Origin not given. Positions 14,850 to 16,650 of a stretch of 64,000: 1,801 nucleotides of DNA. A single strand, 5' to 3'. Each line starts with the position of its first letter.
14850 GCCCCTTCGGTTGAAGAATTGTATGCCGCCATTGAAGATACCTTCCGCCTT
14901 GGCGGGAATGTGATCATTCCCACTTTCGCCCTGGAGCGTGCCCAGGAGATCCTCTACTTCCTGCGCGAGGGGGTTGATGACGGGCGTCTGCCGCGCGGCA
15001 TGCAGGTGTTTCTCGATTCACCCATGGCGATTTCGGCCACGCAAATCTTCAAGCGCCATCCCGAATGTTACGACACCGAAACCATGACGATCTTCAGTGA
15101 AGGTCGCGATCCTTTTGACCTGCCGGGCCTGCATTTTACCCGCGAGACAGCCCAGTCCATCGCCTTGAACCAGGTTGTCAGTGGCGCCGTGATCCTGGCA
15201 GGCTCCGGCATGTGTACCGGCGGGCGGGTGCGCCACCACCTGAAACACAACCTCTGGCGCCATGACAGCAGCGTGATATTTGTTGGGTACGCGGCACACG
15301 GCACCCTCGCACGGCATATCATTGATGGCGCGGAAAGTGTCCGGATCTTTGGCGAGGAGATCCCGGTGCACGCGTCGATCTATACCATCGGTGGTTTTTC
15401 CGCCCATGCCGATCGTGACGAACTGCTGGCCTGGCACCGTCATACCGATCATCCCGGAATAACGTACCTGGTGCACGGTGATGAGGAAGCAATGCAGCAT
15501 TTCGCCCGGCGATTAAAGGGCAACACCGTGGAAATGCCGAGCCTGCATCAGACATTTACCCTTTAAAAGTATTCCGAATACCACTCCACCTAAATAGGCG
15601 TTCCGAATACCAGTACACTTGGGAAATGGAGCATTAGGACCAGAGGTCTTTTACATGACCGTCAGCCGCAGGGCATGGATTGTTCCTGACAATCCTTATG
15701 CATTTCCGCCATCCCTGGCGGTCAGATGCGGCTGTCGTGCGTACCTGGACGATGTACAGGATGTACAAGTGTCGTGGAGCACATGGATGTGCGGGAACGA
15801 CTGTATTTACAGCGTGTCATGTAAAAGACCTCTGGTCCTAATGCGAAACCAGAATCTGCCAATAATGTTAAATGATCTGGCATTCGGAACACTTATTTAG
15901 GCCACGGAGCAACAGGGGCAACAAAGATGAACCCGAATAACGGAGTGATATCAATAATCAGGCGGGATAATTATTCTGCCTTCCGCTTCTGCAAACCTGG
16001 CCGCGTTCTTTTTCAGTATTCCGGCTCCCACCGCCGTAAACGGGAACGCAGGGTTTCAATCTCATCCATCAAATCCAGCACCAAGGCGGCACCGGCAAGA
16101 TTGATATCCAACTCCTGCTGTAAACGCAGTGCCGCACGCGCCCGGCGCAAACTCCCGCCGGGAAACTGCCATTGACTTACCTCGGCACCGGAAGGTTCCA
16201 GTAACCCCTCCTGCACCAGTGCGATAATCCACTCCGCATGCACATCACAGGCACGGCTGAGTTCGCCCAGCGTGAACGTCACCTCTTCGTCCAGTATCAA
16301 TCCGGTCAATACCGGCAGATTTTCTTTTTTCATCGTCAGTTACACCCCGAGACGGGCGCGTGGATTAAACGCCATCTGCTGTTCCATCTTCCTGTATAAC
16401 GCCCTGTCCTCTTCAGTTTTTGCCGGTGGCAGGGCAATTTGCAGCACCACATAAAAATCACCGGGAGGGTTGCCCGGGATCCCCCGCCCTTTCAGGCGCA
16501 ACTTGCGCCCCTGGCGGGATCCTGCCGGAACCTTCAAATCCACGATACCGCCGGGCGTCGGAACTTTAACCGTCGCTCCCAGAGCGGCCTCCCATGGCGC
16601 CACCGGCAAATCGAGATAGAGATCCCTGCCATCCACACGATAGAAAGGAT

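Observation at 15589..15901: Complete 313-bp MITE-like element directly after a beta-CASP hydrolase gene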

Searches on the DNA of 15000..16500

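Call 5: search_rna_families(source=window, start=15000, end=16500, threshold=evalue, max_evalue=1)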
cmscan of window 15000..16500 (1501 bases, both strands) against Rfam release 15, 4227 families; matches with E-value up to 1: 0.
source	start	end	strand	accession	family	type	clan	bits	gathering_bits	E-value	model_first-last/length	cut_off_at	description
